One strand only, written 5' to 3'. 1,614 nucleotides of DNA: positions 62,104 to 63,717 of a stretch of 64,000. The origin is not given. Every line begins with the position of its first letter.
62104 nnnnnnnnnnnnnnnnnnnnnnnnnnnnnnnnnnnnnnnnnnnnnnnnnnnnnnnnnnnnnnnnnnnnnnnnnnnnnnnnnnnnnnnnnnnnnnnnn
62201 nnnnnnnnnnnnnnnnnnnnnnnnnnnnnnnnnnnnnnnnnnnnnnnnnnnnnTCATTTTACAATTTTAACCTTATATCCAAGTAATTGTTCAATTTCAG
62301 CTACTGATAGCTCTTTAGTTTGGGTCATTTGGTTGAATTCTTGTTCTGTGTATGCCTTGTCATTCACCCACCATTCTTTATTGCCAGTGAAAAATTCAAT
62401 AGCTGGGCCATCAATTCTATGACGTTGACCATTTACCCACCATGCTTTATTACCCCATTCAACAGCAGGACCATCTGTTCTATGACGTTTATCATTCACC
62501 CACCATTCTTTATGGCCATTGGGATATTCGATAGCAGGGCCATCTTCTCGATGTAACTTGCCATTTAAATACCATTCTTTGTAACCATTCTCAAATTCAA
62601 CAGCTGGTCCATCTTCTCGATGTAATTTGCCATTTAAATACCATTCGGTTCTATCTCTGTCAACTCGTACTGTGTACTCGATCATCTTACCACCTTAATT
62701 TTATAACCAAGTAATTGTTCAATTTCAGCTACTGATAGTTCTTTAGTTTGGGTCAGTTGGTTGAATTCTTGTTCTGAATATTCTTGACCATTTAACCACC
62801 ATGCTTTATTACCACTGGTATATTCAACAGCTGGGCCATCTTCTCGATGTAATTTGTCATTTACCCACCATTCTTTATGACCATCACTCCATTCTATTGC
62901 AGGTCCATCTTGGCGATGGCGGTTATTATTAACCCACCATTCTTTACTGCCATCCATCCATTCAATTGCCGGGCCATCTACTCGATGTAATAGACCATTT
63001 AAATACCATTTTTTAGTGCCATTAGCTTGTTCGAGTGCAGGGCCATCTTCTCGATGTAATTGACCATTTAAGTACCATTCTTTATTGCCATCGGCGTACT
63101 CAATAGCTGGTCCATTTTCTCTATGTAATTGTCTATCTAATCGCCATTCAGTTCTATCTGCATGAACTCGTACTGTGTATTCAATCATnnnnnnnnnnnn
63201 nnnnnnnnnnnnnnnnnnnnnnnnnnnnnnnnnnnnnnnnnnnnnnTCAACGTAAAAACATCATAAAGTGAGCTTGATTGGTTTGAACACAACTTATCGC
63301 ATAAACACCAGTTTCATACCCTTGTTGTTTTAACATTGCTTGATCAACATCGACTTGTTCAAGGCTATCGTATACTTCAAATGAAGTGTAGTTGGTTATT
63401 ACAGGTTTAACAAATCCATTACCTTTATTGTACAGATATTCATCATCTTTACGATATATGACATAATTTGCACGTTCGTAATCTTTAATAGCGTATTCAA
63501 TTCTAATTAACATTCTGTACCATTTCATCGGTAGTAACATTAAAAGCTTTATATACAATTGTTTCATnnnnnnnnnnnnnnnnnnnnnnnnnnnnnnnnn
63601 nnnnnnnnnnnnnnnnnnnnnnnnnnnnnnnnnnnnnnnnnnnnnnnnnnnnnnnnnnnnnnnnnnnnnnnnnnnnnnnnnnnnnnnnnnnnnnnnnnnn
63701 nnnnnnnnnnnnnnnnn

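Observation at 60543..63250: Four tandem MORN-variant repeat proteins with cloned promoter/UTR units, plus a relic copy elsewhere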

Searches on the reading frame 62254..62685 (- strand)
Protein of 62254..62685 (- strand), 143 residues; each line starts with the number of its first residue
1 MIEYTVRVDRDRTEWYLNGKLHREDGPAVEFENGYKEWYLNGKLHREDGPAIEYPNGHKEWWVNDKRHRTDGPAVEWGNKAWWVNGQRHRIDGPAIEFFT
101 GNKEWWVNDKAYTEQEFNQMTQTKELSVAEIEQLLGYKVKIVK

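Call 3: search_protein_families(library=pfam, proteins=[window:62254-62685:-], max_evalue=0.01)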
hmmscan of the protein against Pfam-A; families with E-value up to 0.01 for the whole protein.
window:62254-62685:- (143 aa): 2 families
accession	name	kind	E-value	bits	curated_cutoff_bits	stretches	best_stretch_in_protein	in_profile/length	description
PF20530.3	DUF6745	-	2.4e-05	24.2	27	0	42-58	64-80/206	Domain of unknown function (DUF6745)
PF07661.19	MORN_2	-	0.0045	17.5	29.6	0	35-47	5-17/22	MORN repeat variant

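Call 10: search_protein_families(library=phrogs, proteins=[window:62254-62685:-], max_evalue=0.001)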
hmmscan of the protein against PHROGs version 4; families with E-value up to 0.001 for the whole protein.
window:62254-62685:- (143 aa): 0 families

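Call 15: search_protein_families(library=ncbifam, proteins=[window:62254-62685:-], max_evalue=1)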
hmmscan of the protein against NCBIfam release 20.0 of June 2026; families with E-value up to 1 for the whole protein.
window:62254-62685:- (143 aa): 0 families

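Call 46: search_solved_structures(query=A1, max_evalue=1, show_alignments=3)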
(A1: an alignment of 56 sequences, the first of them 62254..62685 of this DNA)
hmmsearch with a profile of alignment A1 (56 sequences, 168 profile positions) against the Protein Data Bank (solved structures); distinct sequences matched with E-value up to 1: 0.

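Call 51: predict_structure(alignment_id=A1)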
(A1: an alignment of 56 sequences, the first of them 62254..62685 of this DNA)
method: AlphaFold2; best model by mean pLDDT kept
length: 143 residues; sequences in the alignment: 56
mean_pLDDT: 93.6   pTM: 0.67
mean pLDDT of the five models: 93.6, 91.0, 88.5, 86.6, 84.5
residues with pLDDT >= 90: 118; 70-90: 25; 50-70: 0; < 50: 0
segments of 3 or more residues with pLDDT < 50: none
pLDDT, mean of each block of 10 residues (from residue 1): 97 98 97 98 94 94 91 86 91 93 95 95 88 96 88
secondary structure, 60 per line:
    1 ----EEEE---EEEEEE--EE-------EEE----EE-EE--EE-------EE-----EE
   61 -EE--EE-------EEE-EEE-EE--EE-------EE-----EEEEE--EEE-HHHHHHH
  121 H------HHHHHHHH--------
elements in order: E5-8 E12-17 E29-31 E75-77 E79-81 E103-107 E110-112 H114-121 H128-135

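Call 56: fold_search(model_id=the predicted structure, library=pdb)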
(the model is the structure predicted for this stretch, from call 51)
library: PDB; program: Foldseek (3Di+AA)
matches with E <= 10: 74; with E <= 0.001: 2
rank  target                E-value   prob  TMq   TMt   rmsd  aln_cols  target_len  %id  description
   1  7dmp_A                2.1e-04  1.00  0.41  0.33   4.7       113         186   27  Mouse radial spoke complex (released 2021-07-21)
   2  6t68_A                4.1e-04  1.00  0.42  0.32   5.1       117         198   20  Crystal structure of Trypanosoma brucei Morn1 (released 2020-11-18)
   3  6t4r_CCC              2.1e-03  0.97  0.31  0.24   8.0       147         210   18  Crystal structure of Trypanosoma brucei Morn1 (released 2020-11-18)
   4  6t68_B                2.2e-03  1.00  0.43  0.34   4.8       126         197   20  Crystal structure of Trypanosoma brucei Morn1 (released 2020-11-18)
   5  6jle_A                2.2e-03  0.99  0.38  0.38  12.4       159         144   16  Crystal structure of MORN4/Myo3a complex (released 2019-07-24)
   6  6t4r_AAA              2.3e-03  1.00  0.43  0.32   4.9       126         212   20  Crystal structure of Trypanosoma brucei Morn1 (released 2020-11-18)
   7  7rw4                  3.2e-03  1.00  0.40  0.22   5.1       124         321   18  Crystal structure of junctophilin-1 (released 2022-02-23)
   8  7jrj_F                3.4e-03  1.00  0.34  0.15   4.3        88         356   24  Chlamydomonas reinhardtii radial spoke head and neck (recombinant) (released 2020-12-16)
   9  7jr9_E                1.2e-02  0.98  0.36  0.30   6.6       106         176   21  Chlamydomonas reinhardtii radial spoke minimal head complex (released 2020-12-16)
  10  7rxe                  1.5e-02  0.33  0.21  0.14  12.0       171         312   13  Crystal structure of junctophilin-2 (released 2022-02-23)
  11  9fqr_MS               1.8e-02  0.84  0.34  0.24   7.7       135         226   18  96-nm repeat of axonemal doublet microtubules from bovine sperm (released 2025-03-26)
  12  9e5c_4y               2.2e-02  0.96  0.40  0.11   5.7       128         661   16  Cryo-EM structure of 96 nm repeat of microtubule doublet from T. brucei flagellum (released 2025-03-12)
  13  7sqc_7I               5.1e-02  0.85  0.32  0.36   6.0       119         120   13  Ciliary C1 central pair apparatus isolated from Chlamydomonas reinhardtii (released 2022-04-13)
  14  7sqc_7D               6.2e-02  0.94  0.38  0.49   4.5       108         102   17  Ciliary C1 central pair apparatus isolated from Chlamydomonas reinhardtii (released 2022-04-13)
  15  7sqc_7F               7.0e-02  0.84  0.32  0.40   6.0       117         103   14  Ciliary C1 central pair apparatus isolated from Chlamydomonas reinhardtii (released 2022-04-13)
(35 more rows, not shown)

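Call 82: search_protein_families(library=pfam, alignment_id=A1, max_evalue=0.01)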
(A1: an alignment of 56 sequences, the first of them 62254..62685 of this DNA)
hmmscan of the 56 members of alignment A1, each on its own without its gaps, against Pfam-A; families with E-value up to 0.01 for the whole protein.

A. member 1, window:62254-62685:- (143 aa): 2 families
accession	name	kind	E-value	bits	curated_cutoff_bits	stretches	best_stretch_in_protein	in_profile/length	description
PF20530.3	DUF6745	-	2.4e-05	24.2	27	0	42-58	64-80/206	Domain of unknown function (DUF6745)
PF07661.19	MORN_2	-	0.0045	17.5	29.6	0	35-47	5-17/22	MORN repeat variant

B. families by the number of members that match (of 56 scanned): 17 families
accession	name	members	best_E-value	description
PF20530.3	DUF6745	52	1.3e-08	Domain of unknown function (DUF6745)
PF07661.19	MORN_2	9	5e-05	MORN repeat variant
PF06832.18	BiPBP_C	8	3.2e-05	Penicillin-Binding Protein C-terminus Family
PF08021.17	FAD_binding_9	7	6.2e-05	Siderophore-interacting FAD-binding domain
PF16378.10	DUF4988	3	3.7e-05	Domain of unknown function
PF12197.13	lci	1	0.00056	LCI fold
PF04726.19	Microvir_J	1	0.002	Microvirus J protein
PF07202.18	Tcp10_C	1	0.0021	T-complex protein 10 C-terminus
PF07771.16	TSGP1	1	0.0027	Tick salivary peptide group 1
PF11061.14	Tsr0524-like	1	0.0038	Cytochrome b6f, subunit Tsr0524-like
PF22470.1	Histone_HNS_N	1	0.0041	H-NS histone-like proteins, N-terminal domain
PF23163.1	CSD_RNase_II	1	0.0061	CSD-like barrel domain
PF21999.2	IMS_HHH_1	1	0.0078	DNA polymerase-iota, thumb domain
PF18974.5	DUF5710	1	0.0078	Domain of unknown function (DUF5710)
PF25793.1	WH_2nd_NFRKB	1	0.0082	NFRKB second winged helix domain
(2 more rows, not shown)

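Call 90: fold_search(model_id=the predicted structure, library=viral)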
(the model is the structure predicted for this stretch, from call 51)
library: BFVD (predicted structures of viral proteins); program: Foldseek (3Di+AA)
matches with E <= 10: 210; with E <= 0.001: 39
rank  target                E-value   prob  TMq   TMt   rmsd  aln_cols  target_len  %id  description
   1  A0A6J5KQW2            4.0e-16  1.00  0.79  0.76   5.9       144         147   43  Uncharacterized protein [uncultured Caudovirales phage]
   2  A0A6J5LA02            4.7e-15  1.00  0.54  0.47   7.6       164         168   35  Uncharacterized protein [uncultured Caudovirales phage]
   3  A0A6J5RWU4            9.9e-15  1.00  0.67  0.44   3.7       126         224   57  Uncharacterized protein [uncultured Caudovirales phage]
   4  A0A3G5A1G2            3.0e-14  1.00  0.79  0.87   4.0       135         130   33  MORN repeat-containing protein [Harvfovirus sp.]
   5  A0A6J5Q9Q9            7.7e-14  1.00  0.61  0.63   4.2       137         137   44  Uncharacterized protein [uncultured Caudovirales phage]
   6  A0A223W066            3.0e-12  1.00  0.50  0.67   4.7       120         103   37  Uncharacterized protein [Agrobacterium phage Atu_ph07]
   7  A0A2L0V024            5.1e-12  1.00  0.75  0.65   2.5       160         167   29  Uncharacterized protein [Agrobacterium phage Atu_ph07]
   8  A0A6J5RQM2            9.0e-12  1.00  0.46  0.60   5.1       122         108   35  Uncharacterized protein [uncultured Caudovirales phage]
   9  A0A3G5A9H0            3.3e-11  1.00  0.70  0.45   1.8       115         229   43  DUF7666 domain-containing protein [Hyperionvirus sp.]
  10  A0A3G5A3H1            4.8e-11  1.00  0.69  0.84   1.2       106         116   40  Uncharacterized protein [Harvfovirus sp.]
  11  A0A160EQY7            1.9e-10  1.00  0.69  0.42   2.2       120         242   35  Uncharacterized protein [Powai lake megavirus]
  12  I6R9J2                2.7e-10  1.00  0.47  0.66   5.9        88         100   59  Uncharacterized protein [Celeribacter phage P12053L]
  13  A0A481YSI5            3.9e-10  1.00  0.64  0.18   3.8       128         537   34  Uncharacterized protein [Marseillevirus LCMAC101]
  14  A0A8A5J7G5            4.7e-10  1.00  0.65  0.26   2.2       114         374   40  (no name in the UniProt tables at hand)
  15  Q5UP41                5.3e-10  1.00  0.68  0.18  10.4       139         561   30  Uncharacterized protein R871 [Acanthamoeba polyphaga mimivirus]
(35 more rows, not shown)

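Call 101: search_protein_representatives(alignment_id=A1)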
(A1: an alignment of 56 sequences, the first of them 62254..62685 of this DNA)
Query: 56 sequences, 168 profile positions. Proteins with E-value up to 0.001 (for the whole library): 38768; up to 1e-10: 24876; up to 1e-30: 5995. The best 150 are listed.
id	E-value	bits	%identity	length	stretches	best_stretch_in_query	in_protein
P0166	0.0e+00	1018.6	-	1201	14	22-113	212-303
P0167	3.3e-288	960.8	-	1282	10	31-120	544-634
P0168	7.6e-229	767.6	-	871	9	25-143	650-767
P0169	3.2e-218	733.1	-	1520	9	25-102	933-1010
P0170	6.8e-212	712.5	-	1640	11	23-116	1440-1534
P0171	4.3e-200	674.1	-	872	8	25-115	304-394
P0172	2.1e-195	658.8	-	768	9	27-125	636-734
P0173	4.6e-190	641.4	-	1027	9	24-114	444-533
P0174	6.1e-181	611.8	-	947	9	22-109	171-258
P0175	3.9e-178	602.6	-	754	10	11-121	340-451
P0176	1.4e-176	597.6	-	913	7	9-118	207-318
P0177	1.1e-175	594.7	-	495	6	29-122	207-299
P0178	2.7e-168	570.6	-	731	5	25-121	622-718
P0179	3.1e-167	567.2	-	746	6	19-120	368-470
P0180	6.0e-167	566.2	-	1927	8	20-149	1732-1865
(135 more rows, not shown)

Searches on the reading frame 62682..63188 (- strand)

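Call 3: search_protein_families(library=pfam, proteins=[window:62682-63188:-], max_evalue=0.01)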
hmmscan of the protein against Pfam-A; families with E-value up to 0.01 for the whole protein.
window:62682-63188:- (168 aa): 2 families
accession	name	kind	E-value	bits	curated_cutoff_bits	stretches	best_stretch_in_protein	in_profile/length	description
PF20530.3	DUF6745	-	1.9e-08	34.3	27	0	7-35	57-80/206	Domain of unknown function (DUF6745)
PF08021.17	FAD_binding_9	-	0.0067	17.1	23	0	3-34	72-104/120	Siderophore-interacting FAD-binding domain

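Call 10: search_protein_families(library=phrogs, proteins=[window:62682-63188:-], max_evalue=0.001)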
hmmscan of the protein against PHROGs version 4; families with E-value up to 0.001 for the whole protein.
window:62682-63188:- (168 aa): 0 families

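Call 15: search_protein_families(library=ncbifam, proteins=[window:62682-63188:-], max_evalue=1)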
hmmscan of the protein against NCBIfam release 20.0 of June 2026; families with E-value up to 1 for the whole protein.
window:62682-63188:- (168 aa): 0 families

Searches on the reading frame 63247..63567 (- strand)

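Call 3: search_protein_families(library=pfam, proteins=[window:63247-63567:-], max_evalue=0.01)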
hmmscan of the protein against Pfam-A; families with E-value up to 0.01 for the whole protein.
window:63247-63567:- (106 aa): 1 family
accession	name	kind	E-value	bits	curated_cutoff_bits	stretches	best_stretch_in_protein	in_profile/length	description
PF08963.15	DUF1878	-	0.0069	17.3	23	1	7-85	20-99/110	Protein of unknown function (DUF1878)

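Call 10: search_protein_families(library=phrogs, proteins=[window:63247-63567:-], max_evalue=0.001)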
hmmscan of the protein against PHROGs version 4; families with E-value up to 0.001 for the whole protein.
window:63247-63567:- (106 aa): 0 families
